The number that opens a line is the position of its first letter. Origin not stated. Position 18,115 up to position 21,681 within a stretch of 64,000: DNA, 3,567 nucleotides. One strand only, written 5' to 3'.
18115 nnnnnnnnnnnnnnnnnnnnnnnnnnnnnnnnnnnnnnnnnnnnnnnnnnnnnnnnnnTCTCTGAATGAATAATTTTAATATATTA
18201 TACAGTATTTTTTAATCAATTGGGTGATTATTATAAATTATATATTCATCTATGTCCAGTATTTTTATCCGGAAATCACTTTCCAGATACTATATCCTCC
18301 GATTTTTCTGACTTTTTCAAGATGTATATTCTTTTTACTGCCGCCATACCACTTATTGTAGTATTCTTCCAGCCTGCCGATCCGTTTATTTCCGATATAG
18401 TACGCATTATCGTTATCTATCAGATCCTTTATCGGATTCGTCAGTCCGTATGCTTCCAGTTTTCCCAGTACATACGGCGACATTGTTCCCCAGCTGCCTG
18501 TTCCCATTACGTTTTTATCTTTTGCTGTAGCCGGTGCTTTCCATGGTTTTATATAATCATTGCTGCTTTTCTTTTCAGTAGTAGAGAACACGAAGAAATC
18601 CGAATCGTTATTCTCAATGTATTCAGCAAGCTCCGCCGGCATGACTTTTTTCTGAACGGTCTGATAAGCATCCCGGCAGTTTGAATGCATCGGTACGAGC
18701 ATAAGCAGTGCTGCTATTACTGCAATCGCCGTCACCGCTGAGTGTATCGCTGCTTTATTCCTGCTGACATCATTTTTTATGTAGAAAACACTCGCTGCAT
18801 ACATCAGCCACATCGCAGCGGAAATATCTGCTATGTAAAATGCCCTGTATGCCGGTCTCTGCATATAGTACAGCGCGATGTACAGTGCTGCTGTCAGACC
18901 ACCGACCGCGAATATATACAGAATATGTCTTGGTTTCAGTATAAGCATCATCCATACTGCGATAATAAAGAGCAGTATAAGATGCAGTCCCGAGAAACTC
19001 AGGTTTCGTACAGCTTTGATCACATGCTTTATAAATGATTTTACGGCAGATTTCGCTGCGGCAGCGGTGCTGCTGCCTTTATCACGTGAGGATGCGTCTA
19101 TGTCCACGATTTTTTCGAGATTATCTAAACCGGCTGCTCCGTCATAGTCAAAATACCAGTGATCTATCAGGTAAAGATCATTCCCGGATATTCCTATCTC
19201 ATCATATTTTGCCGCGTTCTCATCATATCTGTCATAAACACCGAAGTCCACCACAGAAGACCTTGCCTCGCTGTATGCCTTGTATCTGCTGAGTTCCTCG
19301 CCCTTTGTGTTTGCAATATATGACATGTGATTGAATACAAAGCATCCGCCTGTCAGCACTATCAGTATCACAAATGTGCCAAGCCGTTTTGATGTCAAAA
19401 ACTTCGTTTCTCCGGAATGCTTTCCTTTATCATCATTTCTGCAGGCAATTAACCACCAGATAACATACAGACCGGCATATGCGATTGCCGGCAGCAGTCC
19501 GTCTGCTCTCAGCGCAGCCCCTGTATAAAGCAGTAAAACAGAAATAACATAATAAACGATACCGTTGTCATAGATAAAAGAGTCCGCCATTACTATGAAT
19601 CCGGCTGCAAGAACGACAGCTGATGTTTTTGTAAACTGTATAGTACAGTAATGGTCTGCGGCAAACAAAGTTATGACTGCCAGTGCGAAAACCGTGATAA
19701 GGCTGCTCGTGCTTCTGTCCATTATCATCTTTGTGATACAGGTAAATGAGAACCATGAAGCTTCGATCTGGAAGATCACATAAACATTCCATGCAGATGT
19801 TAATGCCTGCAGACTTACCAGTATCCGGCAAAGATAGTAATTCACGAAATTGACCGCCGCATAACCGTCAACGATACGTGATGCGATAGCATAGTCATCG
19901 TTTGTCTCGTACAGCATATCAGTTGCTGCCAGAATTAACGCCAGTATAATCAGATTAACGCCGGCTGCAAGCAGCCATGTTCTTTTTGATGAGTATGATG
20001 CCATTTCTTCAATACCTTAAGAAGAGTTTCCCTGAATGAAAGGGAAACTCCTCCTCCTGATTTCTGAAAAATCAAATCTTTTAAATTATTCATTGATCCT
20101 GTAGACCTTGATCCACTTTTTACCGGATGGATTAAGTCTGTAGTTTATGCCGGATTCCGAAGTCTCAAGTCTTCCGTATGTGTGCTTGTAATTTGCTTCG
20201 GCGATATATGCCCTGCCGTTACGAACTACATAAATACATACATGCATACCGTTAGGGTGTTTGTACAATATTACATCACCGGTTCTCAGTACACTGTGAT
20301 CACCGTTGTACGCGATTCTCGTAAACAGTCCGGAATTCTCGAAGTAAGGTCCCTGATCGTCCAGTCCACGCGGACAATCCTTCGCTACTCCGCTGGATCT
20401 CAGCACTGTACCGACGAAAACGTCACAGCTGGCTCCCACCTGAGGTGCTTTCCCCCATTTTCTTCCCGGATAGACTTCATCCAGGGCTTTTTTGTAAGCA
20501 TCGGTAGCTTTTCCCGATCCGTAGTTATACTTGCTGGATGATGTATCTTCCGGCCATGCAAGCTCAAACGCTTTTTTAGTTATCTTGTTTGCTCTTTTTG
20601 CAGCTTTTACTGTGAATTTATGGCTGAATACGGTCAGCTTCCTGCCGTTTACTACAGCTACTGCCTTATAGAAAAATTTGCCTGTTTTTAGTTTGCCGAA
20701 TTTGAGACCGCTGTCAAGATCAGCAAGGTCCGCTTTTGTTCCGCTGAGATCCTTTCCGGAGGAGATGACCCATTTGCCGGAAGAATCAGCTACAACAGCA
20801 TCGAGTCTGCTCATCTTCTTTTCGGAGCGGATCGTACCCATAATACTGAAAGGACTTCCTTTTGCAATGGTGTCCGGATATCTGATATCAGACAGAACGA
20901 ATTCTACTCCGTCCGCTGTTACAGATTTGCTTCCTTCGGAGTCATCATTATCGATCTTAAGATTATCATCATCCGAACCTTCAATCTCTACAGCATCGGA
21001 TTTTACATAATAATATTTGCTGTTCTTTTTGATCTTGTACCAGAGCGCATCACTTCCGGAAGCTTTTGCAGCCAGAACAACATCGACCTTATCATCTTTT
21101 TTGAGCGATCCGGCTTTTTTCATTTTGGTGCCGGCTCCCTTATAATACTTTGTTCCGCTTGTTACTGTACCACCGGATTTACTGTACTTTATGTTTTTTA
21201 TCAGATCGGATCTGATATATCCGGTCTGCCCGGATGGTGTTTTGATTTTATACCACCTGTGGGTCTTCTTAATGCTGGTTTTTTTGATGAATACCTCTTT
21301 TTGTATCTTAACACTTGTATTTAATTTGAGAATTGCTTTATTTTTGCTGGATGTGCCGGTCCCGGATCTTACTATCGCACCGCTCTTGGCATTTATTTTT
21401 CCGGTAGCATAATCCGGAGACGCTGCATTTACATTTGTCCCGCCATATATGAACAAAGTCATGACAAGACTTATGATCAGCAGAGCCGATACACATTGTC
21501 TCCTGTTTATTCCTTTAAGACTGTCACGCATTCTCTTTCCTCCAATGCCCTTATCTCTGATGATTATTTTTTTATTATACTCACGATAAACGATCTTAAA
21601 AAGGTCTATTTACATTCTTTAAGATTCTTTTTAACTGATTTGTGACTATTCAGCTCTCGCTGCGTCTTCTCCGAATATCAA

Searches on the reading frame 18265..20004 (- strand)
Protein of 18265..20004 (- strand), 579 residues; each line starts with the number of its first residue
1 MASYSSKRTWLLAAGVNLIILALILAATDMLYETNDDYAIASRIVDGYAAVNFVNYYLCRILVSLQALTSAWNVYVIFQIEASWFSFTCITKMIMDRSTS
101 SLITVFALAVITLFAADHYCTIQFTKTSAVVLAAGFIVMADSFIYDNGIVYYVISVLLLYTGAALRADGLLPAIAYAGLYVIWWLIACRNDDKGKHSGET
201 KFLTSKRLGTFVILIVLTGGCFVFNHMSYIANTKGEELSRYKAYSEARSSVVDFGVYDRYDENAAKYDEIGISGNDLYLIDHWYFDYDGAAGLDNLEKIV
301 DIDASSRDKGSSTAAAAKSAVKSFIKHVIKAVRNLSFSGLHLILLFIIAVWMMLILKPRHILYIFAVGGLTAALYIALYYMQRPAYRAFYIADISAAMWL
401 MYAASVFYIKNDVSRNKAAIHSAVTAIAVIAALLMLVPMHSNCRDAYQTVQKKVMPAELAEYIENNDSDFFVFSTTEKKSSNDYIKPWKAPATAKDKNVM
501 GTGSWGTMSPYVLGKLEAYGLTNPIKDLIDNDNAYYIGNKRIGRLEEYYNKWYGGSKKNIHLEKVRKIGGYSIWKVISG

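Call 7: search_protein_families(library=pfam, proteins=[window:18265-20004:-], max_evalue=0.001)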
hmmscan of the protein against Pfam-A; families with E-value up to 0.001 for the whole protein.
window:18265-20004:- (579 aa): 0 families

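Call 20: search_protein_families(library=ncbifam, proteins=[window:18265-20004:-], max_evalue=0.01)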
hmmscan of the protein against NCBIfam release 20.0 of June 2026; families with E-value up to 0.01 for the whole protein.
window:18265-20004:- (579 aa): 0 families

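Call 34: search_protein_families(library=pfam, proteins=[window:18265-20004:-], max_evalue=1)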
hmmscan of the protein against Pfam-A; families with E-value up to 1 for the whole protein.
window:18265-20004:- (579 aa): 0 families

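Call 52: find_homologous_proteins(query=window:18265-20004:-, max_evalue=0.00001)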
Query window:18265-20004:- (579 aa): 58 proteins with E <= 0.00001 among 8000 candidates.
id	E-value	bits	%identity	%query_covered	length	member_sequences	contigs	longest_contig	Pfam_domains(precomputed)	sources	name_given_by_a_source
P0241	8.1e-207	707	57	99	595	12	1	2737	-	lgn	-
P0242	1.7e-206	705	55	99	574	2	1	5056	-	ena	-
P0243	2.6e-201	688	54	99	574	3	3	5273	-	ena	-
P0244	1.3e-199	683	54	100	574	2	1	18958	-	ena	-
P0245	1.6e-199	682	53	100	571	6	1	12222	-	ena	-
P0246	1.8e-195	669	54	97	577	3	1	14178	-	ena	-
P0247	7.2e-195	667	53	100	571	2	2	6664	-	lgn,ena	-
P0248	3.5e-191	655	51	98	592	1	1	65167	-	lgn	-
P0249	3.9e-189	648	53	99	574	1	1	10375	-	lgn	-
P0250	6.5e-182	624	50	99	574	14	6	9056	-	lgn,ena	-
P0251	2.8e-181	622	50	99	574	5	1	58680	-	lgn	-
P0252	1.5e-180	620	51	100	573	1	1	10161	-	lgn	-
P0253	7.3e-178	611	48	100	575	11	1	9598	-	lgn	-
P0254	1.3e-176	607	49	98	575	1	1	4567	-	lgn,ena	-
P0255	2.5e-176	606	50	97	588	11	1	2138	-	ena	-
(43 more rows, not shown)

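Call 60: predict_structure(alignment_id=A3)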
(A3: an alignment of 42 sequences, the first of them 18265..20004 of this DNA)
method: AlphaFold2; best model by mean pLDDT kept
length: 579 residues; sequences in the alignment: 42
mean_pLDDT: 93.2   pTM: 0.92
mean pLDDT of the five models: 93.2, 92.9, 91.9, 91.8, 91.1
residues with pLDDT >= 90: 493; 70-90: 65; 50-70: 13; < 50: 8
segments of 3 or more residues with pLDDT < 50: 1-3, 196-199
pLDDT, mean of each block of 10 residues (from residue 1): 65 98 97 94 96 95 97 98 99 95 97 98 97 98 92 98 96 97 87 51 81 95 97 95 94 88 95 97 95 97 81 78 95 97 98 95 97 94 82 98 93 84 97 98 97 96 97 94 96 94 88 96 97 97 97 94 97 97
secondary structure, 60 per line:
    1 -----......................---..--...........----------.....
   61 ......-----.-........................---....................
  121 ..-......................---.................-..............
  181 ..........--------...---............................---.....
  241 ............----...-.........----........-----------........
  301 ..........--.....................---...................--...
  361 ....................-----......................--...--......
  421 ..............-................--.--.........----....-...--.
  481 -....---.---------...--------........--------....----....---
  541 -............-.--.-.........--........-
elements in order: H6-27 H35-45 H56-66 H74-97 H101-120 H124-145 H149-165 H167-190 H205-232 H236-252 H261-269 H274-281 H293-310 H313-333 H337-355 H358-380 H386-407 H415-434 H436-451 H457-465 E470-473 H482-485 E499-501 H510-517 E534-537 H542-553 E560-568 E571-578
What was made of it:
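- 18265..20004 (-): TM579: GT-C fold membrane glycosyltransferase. Predicted transferase from Und-P-sugar to the extracytoplasmic acceptor. AF2 model pLDDT 93.2 and pTM 0.92 (call 60).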

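Call 62: fold_search(model_id=the predicted structure, library=pdb)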
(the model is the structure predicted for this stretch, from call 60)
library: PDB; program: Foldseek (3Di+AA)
matches with E <= 10: 246; with E <= 0.001: 0
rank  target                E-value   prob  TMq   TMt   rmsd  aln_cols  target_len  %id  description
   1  5ezm                  1.8e-03  1.00  0.36  0.38  20.0       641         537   11  Crystal Structure of ArnT from Cupriavidus metallidurans in the apo state (released 2016-02-17)
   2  6gxc_A                2.6e-03  1.00  0.41  0.35  11.2       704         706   11  Bacterial oligosaccharyltransferase PglB in complex with an inhibitory peptide and a reactive lipid-linked oligosaccha (released 2018-11-14)
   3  5ogl_A                3.9e-03  1.00  0.40  0.35  11.7       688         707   11  Structure of bacterial oligosaccharyltransferase PglB in complex with an acceptor peptide and an lipid-linked oligosac (released 2017-10-25)
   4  3rce_A                1.2e-02  0.99  0.39  0.35  14.6       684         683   11  Bacterial oligosaccharyltransferase PglB (released 2011-06-15)
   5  6s7t_A                2.4e-02  0.96  0.37  0.32  16.6       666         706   11  Cryo-EM structure of human oligosaccharyltransferase complex OST-B (released 2019-12-18)
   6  8agc_A                3.6e-02  0.99  0.43  0.37  15.5       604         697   11  Structure of yeast oligosaccharylransferase complex with lipid-linked oligosaccharide and non-acceptor peptide bound (released 2022-12-07)
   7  8b6l_I                4.2e-02  0.95  0.37  0.33  17.2       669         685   11  Subtomogram average of the human Sec61-TRAP-OSTA-translocon (released 2022-12-07)
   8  7bvh_A                5.4e-02  0.91  0.28  0.17  17.8       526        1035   12  Crystal structure of arabinosyltransferase EmbC2-AcpM2 complex from Mycobacterium smegmatis complexed with di-arabinos (released 2020-04-29)
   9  7zlh_A                6.7e-02  0.96  0.41  0.38  14.1       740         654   11  Cryo-EM structure of C-mannosyltransferase CeDPY19, in apo state, bound to CMT2-Fab and anti-Fab nanobody (released 2023-01-11)
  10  7zli_A                7.0e-02  0.95  0.42  0.38  14.7       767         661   10  Cryo-EM structure of C-mannosyltransferase CeDPY19, in complex with Dol25-P-Man and bound to CMT2-Fab and anti-Fab nan (released 2023-01-11)
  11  9n9j_I                7.0e-02  0.87  0.37  0.32  18.6       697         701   10  Structure of a GRP94 folding intermediate engaged with a CCDC134- and FKBP11-bound secretory translocon (released 2025-11-19)
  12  8t69                  1.3e-01  0.14  0.11  0.15  24.6       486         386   12  Human VMAT2 in complex with tetrabenazine (released 2023-11-01)
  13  9jbt                  1.3e-01  0.10  0.10  0.13  26.5       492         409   11  Structure of LAT4 in complex with Phe (released 2026-03-11)
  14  7bvc_B                1.5e-01  0.90  0.34  0.20  14.8       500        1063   11  Cryo-EM structure of Mycobacterium smegmatis arabinosyltransferase EmbA-EmbB-AcpM2 in complex with ethambutol (released 2020-04-29)
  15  6kki                  1.6e-01  0.12  0.10  0.13  25.2       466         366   12  Crystal structure of Drug:Proton Antiporter-1 (DHA1) Family SotB, in the inward-occluded conformation (released 2020-07-29)
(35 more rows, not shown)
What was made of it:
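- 18265..20004 (-): All top-11 Foldseek hits are GT-C enzymes (ArnT 5ezm, PglB, STT3, EmbC, DPY19), probability 0.87-1.0 and TM 0.28-0.43 (call 62).
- On Three-component Und-P-sugar glycosylation system (GtrB/CsbB + flippase + GT-C): TM579 model has pLDDT 93, and its top Foldseek hits are all GT-C enzymes, with ArnT first (calls 60, 62).
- TM579 is a GT-C fold with ArnT as top hit (calls 60, 62).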

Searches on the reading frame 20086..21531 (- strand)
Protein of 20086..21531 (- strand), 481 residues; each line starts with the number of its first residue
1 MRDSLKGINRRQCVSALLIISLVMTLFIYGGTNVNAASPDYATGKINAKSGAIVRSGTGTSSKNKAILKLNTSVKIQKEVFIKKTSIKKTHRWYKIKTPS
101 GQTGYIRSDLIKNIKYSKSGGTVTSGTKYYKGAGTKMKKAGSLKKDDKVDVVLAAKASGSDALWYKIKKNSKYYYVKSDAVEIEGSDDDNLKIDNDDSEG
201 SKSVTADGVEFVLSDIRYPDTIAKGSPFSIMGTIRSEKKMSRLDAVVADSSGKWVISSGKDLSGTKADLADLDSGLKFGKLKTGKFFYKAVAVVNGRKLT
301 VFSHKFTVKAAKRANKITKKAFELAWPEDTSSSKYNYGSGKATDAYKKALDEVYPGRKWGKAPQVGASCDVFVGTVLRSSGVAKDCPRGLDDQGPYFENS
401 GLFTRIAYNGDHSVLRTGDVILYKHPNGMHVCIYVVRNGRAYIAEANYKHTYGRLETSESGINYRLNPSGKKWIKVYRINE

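Call 7: search_protein_families(library=pfam, proteins=[window:20086-21531:-], max_evalue=0.001)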
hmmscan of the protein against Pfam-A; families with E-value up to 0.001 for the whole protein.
window:20086-21531:- (481 aa): 1 family
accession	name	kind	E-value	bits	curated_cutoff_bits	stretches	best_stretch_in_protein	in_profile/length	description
PF08239.17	SH3_3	-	6.5e-12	45.9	27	1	50-111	1-53/54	Bacterial SH3 domain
